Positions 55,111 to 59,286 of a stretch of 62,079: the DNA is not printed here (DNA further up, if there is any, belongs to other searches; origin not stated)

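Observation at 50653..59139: Complete bacterial-type AddB/AddA helicase-nuclease pair embedded among archaeal core genes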

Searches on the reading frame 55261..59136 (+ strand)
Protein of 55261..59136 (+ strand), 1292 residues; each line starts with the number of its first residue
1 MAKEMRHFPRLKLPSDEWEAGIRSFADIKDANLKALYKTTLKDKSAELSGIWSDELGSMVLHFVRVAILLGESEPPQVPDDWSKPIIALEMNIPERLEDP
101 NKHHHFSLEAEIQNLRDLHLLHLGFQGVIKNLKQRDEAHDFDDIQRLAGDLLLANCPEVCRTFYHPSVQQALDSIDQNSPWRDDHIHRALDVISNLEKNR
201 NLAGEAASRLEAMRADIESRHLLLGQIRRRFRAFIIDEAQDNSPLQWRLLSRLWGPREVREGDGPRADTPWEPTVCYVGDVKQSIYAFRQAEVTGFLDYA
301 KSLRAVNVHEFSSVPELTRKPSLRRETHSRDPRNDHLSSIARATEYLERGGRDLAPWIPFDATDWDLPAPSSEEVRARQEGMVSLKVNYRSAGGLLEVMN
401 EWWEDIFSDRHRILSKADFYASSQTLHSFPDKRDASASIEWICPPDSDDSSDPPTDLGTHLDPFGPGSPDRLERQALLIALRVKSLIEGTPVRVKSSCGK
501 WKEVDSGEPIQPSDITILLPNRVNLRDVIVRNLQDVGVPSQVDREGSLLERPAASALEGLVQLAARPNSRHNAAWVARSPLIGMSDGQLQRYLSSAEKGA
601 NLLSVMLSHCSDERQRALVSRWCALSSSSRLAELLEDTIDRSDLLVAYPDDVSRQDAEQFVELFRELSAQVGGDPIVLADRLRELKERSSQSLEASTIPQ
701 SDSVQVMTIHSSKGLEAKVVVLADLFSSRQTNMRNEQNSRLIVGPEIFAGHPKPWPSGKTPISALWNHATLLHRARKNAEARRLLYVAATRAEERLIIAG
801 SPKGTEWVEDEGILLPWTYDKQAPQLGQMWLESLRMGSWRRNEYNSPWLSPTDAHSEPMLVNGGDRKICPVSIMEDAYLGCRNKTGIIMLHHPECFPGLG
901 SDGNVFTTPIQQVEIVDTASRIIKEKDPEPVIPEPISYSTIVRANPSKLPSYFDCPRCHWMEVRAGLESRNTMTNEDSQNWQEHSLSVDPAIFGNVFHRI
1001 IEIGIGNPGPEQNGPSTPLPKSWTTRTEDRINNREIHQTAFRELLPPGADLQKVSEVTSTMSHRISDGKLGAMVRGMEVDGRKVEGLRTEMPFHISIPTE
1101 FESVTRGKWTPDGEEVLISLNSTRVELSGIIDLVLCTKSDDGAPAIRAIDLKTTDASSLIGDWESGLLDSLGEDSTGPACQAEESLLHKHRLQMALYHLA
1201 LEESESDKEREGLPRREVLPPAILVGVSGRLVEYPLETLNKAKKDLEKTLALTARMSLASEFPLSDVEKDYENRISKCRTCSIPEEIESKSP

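Call 5: search_protein_families(library=pfam, proteins=[window:55261-59136:+], max_evalue=0.01)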
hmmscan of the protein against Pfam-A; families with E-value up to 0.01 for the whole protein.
window:55261-59136:+ (1292 aa): 5 families
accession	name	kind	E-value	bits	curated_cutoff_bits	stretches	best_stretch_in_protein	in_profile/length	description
PF13361.12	UvrD_C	-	7.5e-16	58.9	25.6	1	659-799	243-346/350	UvrD-like helicase C-terminal domain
PF00580.27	UvrD-helicase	-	6.4e-15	56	23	1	217-301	199-268/271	UvrD/REP helicase N-terminal domain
PF12705.13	PDDEXK_1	-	5.9e-12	46.5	22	1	944-1282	2-241/247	PD-(D/E)XK nuclease superfamily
PF13538.12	UvrD_C_2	-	6.8e-10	39.1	27.4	2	777-798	30-51/52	UvrD-like helicase C-terminal domain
PF13245.12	AAA_19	-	0.0036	17.9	25.1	0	231-289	92-134/134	AAA domain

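Call 6: search_protein_families(library=ncbifam, proteins=[window:55261-59136:+], max_evalue=0.1)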
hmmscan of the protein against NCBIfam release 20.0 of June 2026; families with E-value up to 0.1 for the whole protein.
window:55261-59136:+ (1292 aa): 15 families
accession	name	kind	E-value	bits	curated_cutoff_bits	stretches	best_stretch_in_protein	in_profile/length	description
TIGR02784.1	addA_alphas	equivalog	9.5e-36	123.6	860.75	2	383-802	473-871/1138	double-strand break repair helicase AddA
TIGR00609.1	recB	equivalog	8.5e-29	100.3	696.05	2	507-802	539-814/1175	exodeoxyribonuclease V subunit beta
TIGR02785.1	addA_Gpos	equivalog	8.2e-25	86.8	707.65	2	696-803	776-881/1234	helicase-exonuclease AddAB subunit AddA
NF010485.0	PRK13909.1-2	equivalog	1.7e-19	69.6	650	2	229-300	330-394/909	RecB-like helicase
NF008128.0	PRK10876.1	equivalog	2.1e-15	55.5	1697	2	217-298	364-432/1181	exodeoxyribonuclease V subunit beta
TIGR01073.1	pcrA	equivalog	5.9e-15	54.7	911.2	2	224-302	203-266/725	DNA helicase PcrA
NF010487.0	PRK13909.1-4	equivalog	1.3e-10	40.2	759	2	698-798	605-701/924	RecB-like helicase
NF008743.0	PRK11773.1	equivalog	3.5e-10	38.9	965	2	627-725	473-575/720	DNA helicase II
TIGR01075.1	uvrD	equivalog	1.8e-09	36.5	1144.45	2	219-304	197-267/715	DNA helicase II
NF010486.0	PRK13909.1-3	equivalog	5e-08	31.4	1109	2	234-293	334-387/921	RecB-like helicase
NF008276.0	PRK11054.1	equivalog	1.8e-07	30.1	543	0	778-801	639-662/684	DNA helicase IV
NF010484.0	PRK13909.1-1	equivalog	6.1e-07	27.6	1074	1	233-302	347-411/945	RecB-like helicase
TIGR01074.1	rep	equivalog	1.8e-06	26.5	951.45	1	699-722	547-570/668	DNA helicase Rep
NF008172.0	PRK10919.1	equivalog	0.014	13.6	1168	0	682-723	536-571/673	DNA helicase Rep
NF041464.1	HelD_BACSU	equivalog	0.067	11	419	0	202-254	523-570/779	RNA polymerase recycling motor HelD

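Call 7: find_homologous_proteins(query=window:55261-59136:+)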
Query window:55261-59136:+ (1292 aa): 333 proteins with E <= 0.001 among 8000 candidates; the best 120 are listed.
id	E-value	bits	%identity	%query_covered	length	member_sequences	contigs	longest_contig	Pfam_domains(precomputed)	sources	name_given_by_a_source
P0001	0.0e+0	2820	95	100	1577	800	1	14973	PF13538.13,PF12705.14,PF13361.13,PF13245.13,PF00580.28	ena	-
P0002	0.0e+0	2652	90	100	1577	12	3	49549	PF13538.13,PF12705.14,PF13361.13,PF13245.13,PF00580.28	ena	-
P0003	0.0e+0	2547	86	100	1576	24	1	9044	PF13538.13,PF12705.14,PF13361.13,PF13245.13,PF00580.28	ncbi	-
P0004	0.0e+0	2467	82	100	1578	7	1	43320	PF13538.13,PF12705.14,PF13361.13,PF13245.13,PF00580.28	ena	-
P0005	0.0e+0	2358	79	100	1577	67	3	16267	PF13538.13,PF12705.14,PF13361.13,PF13245.13,PF00580.28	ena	-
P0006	0.0e+0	2335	78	100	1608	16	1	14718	PF13538.13,PF12705.14,PF13361.13,PF13245.13,PF00580.28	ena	-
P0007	0.0e+0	2250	76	100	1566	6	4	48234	PF13538.13,PF12705.14,PF13361.13,PF13245.13,PF00580.28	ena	-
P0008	0.0e+0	2210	74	100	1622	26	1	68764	PF13538.13,PF12705.14,PF13361.13,PF13245.13,PF00580.28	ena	-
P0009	0.0e+0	2150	71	100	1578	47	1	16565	PF13538.13,PF12705.14,PF13361.13,PF13245.13,PF00580.28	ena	-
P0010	0.0e+0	2117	70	100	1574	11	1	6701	PF13538.13,PF12705.14,PF13361.13,PF13245.13,PF00580.28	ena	-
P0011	0.0e+0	2111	70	100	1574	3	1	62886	PF13538.13,PF12705.14,PF13361.13,PF13245.13,PF00580.28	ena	-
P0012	0.0e+0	2108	71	99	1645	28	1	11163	PF13538.13,PF12705.14,PF13361.13,PF13245.13,PF00580.28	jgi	jgi:superfamily I DNA/RNA helicase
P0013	0.0e+0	2101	71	99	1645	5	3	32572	PF13538.13,PF12705.14,PF13361.13,PF13245.13,PF00580.28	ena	-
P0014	0.0e+0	2087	70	99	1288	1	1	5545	PF13538.13,PF12705.14,PF13361.13,PF00580.28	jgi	-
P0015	0.0e+0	2087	70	99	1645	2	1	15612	PF13538.13,PF12705.14,PF13361.13,PF13245.13,PF00580.28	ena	-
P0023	0.0e+0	2082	70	99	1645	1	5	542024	PF13538.13,PF12705.14,PF13361.13,PF13245.13,PF00580.28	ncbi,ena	ncbi:MAG: UvrD-helicase domain-containing protein [Candidatus Thalassarchaeaceae archaeon]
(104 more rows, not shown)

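Call 10: find_encoding_contigs(protein=P0001, flank=6000, max_places=3)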
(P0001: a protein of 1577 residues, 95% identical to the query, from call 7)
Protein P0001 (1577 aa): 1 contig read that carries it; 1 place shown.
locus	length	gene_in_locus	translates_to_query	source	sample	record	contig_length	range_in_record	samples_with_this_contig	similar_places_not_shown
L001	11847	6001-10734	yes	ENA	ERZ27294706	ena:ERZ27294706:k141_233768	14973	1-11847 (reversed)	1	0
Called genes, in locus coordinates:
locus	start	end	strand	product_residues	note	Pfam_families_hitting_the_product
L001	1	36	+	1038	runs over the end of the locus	PF25390:WD40_RLD, PF00415:RCC1, PF13540:RCC1_2 (weak), PF00415:RCC1 (weak), PF25390:WD40_RLD, PF00415:RCC1, PF13540:RCC1_2, PF07699:Ephrin_rec_like (faint)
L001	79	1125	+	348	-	PF01212:Beta_elim_lyase, PF00202:Aminotran_3 (faint)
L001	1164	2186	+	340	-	-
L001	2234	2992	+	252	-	-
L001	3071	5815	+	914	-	PF12705:PDDEXK_1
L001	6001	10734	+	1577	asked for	PF00580:UvrD-helicase (weak), PF13245:AAA_19 (faint), PF00580:UvrD-helicase, PF13361:UvrD_C, PF13538:UvrD_C_2 (faint), PF12705:PDDEXK_1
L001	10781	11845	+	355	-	?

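Call 23: search_solved_structures(query=A3, max_evalue=0.001, show_alignments=0)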
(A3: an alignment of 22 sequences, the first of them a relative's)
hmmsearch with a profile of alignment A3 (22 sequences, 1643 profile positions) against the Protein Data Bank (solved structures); distinct sequences matched with E-value up to 0.001: 19.
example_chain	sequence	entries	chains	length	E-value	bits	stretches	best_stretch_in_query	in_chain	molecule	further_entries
3u44_A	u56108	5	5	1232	1e-19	73.1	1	820-1153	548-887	ATP-dependent helicase/nuclease subunit A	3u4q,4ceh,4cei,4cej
1pjr_A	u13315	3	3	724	7e-14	53.7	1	877-1072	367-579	PCRA | ATP-DEPENDENT HELICASE PCRA | HELICASE PCRA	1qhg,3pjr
9dci_A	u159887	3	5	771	5.4e-13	50.7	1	556-649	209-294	ATP-dependent DNA helicase UvrD1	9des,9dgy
4c2u_A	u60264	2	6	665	2.4e-12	48.6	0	878-1072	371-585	DNA HELICASE II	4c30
4c2t_A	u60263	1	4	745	4.4e-12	47.7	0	981-1072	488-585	DNA HELICASE II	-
1w36_B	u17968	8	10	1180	4.4e-11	44.4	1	528-645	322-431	EXODEOXYRIBONUCLEASE V BETA CHAIN | RecBCD enzyme subunit RecB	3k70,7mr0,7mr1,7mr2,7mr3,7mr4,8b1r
8b1t_B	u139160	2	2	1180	4.4e-11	44.4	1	528-645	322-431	RecBCD enzyme subunit RecB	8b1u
5mbv_B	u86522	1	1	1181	4.4e-11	44.4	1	528-645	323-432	RecBCD enzyme subunit RecB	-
5ld2_B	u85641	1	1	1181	4.4e-11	44.4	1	528-645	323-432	RecBCD enzyme subunit RecB,RecBCD enzyme subunit RecB,RecBCD enzyme subunit RecB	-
6sjb_B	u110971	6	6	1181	4.4e-11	44.4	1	528-645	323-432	RecBCD enzyme subunit RecB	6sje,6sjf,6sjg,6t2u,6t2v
7sjr_B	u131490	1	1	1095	9.6e-09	36.7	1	1004-1151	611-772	DNA helicase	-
6ppu_B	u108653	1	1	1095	9.9e-09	36.6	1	1004-1151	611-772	UvrD/REP helicase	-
6ppr_B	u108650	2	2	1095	9.9e-09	36.6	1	1004-1151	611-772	UvrD/REP helicase | DNA 3'-5' helicase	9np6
6ppj_B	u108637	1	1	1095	1.1e-08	36.5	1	1004-1151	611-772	UvrD/REP helicase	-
2pjr_B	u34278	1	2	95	7.4e-06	27.1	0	1113-1153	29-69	PROTEIN (HELICASE PCRA)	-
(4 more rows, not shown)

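Call 78: search_dna_similar(query=P0023, collection=plasmids, mode=protein, max_rows=15, max_evalue=0.00001)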
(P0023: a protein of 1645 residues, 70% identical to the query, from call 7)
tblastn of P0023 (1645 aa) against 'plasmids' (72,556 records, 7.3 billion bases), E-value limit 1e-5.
Records with a match: 29; places in all: 32; records where one place covers at least 80% of the query: 0.
Best place of each record, by identity: <60% 29.
By first word of the organism name: Halobacterium 6; Picosynechococcus 3; Salinibaculum 2; Natrinema 2; Haloplanus 2; Deinococcus 2; Haloterrigena 1; Haloarcula 1; Halorarius 1; Halostella 1; and 8 more.
By predicted mobility (MOB-suite, as given by PLSDB): non-mobilizable 24; mobilizable 5.
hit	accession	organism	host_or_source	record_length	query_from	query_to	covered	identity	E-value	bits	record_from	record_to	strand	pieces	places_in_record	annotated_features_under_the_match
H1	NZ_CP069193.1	Haloterrigena salifodinae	Salt Microbe,Salt Mine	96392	574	1158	36%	26.8%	2e-23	116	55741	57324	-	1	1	UvrD-helicase domain-containing protein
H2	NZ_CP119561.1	Haloarcula halophila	cell culture,sediment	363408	574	1158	36%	26.0%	1e-22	114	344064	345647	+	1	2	none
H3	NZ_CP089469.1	Halobacterium noricense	cell culture,sediment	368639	574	1158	36%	26.0%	8e-22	111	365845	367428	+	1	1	UvrD-helicase domain-containing protein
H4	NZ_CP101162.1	Halorarius halobius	cell culture,salt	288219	574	1158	36%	25.9%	2e-22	114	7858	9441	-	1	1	UvrD-helicase domain-containing protein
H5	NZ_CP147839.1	Salinibaculum sp. SYNS191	cell cuture,sediment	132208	574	1158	36%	25.8%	3e-23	116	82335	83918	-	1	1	UvrD-helicase domain-containing protein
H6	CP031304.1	Natrinema thermotolerans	Cell culture,Korean salt-fermented food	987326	574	1158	36%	25.6%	8e-20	105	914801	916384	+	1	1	helicase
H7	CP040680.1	Halostella pelagica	pure culture,isolated from salted brown ...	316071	568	1158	36%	25.3%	1e-16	94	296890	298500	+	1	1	record has no annotation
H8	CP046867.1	Salinibaculum litoreum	pure culture,isolated from salted brown ...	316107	568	1158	36%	25.3%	1e-16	94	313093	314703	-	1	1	record has no annotation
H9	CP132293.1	Haloferacaceae archaeon XH8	cell culture,Pickle salt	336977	574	1158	36%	25.5%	4e-21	108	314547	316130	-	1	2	record has no annotation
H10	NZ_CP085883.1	Halobacterium salinarum NRC-34001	Genome,Canadian salted buffalo hide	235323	574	1143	35%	25.6%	7e-17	96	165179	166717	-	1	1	UvrD-helicase domain-containing protein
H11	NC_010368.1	Halobacterium salinarum NRC-34001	-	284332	574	1143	35%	25.6%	7e-17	96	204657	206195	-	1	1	UvrD-helicase domain-containing protein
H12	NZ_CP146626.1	Halobacterium salinarum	-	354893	574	1143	35%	25.6%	7e-17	96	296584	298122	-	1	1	UvrD-helicase domain-containing protein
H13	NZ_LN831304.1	Halobacterium hubeiense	-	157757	574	1143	35%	25.2%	7e-16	92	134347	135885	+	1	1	UvrD-helicase domain-containing protein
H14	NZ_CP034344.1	Haloplanus rallus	cell culture,Non-purified solar salt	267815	574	1143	35%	24.7%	3e-15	90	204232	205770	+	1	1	UvrD-helicase domain-containing protein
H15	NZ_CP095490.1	Halorientalis marina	cell culture,salt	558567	574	1143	35%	24.7%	7e-15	89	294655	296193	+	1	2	UvrD-helicase domain-containing protein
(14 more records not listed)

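Call 79: get_annotated_region(hit=H1, flank=7000)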
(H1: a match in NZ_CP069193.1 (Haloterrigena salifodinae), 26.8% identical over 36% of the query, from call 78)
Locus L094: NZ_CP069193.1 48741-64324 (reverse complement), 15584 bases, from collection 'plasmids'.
description: Haloterrigena salifodinae strain BOL5-1 plasmid pHTS96, complete sequence
organism: Haloterrigena salifodinae (NCBI taxid 2675099)
taxonomy: Archaea; Euryarchaeota; Halobacteria; Halobacteriales; Natrialbaceae; Haloterrigena; Haloterrigena salifodinae
host: -; source: Salt Microbe,Salt Mine; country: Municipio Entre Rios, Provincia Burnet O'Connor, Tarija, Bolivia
typing (MOB-suite, as given by PLSDB): non-mobilizable; mating-pair formation MPF_T
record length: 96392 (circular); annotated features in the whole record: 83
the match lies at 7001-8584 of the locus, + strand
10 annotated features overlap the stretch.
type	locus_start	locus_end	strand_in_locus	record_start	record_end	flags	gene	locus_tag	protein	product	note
CDS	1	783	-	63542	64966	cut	-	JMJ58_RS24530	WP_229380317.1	hypothetical protein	-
CDS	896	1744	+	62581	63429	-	-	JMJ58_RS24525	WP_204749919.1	hypothetical protein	-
CDS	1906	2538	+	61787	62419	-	-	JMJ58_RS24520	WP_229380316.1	hypothetical protein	-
CDS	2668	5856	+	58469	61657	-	-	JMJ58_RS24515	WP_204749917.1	PD-(D/E)XK nuclease family protein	-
CDS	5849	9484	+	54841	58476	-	-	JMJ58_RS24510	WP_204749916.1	UvrD-helicase domain-containing protein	-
CDS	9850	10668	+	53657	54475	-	-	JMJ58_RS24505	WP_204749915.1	ParA family protein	-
CDS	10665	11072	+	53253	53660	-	-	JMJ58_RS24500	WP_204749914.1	hypothetical protein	-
CDS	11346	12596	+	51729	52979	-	-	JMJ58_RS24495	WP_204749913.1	phage integrase SAM-like domain-containing protein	-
CDS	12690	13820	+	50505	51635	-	-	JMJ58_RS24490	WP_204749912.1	restriction endonuclease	GO:0009307 - DNA restriction-modification system [Evidence IEA]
CDS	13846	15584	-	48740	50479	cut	-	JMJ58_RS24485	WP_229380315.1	SIR2 family protein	-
